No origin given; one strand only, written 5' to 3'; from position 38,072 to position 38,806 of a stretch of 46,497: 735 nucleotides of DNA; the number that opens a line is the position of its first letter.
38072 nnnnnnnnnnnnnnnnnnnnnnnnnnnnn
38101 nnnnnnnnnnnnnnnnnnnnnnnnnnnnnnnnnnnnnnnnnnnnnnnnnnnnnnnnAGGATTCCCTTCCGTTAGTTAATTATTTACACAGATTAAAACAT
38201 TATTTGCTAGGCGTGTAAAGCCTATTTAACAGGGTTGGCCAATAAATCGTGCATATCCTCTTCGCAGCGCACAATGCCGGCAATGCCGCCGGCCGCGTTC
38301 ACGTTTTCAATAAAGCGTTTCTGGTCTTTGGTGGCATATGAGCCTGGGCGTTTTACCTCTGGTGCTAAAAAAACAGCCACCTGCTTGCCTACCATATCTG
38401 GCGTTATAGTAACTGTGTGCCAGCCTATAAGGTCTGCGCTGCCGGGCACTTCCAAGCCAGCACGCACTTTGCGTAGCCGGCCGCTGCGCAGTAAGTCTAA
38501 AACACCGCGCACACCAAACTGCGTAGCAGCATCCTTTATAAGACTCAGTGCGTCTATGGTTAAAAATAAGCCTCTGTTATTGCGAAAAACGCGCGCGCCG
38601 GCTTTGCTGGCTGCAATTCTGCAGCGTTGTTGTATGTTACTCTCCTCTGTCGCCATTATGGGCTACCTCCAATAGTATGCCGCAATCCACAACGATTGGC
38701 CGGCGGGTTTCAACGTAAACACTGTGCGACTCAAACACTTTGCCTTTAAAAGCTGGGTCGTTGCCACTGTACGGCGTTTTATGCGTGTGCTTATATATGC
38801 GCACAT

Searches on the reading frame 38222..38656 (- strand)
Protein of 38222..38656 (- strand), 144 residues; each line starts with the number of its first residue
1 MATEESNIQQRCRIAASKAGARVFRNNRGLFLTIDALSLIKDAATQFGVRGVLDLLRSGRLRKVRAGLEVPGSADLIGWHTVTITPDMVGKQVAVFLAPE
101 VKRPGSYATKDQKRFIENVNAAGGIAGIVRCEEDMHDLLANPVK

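Call 52: search_protein_families(library=pfam, proteins=[window:38222-38656:-], max_evalue=0.001)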
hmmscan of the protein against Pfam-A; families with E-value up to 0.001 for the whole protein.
window:38222-38656:- (144 aa): 1 family
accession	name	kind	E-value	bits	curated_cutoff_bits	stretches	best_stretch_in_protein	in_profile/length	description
PF08774.17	VRR_NUC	-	7.7e-05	23.2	23.8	1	71-130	62-113/116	VRR-NUC domain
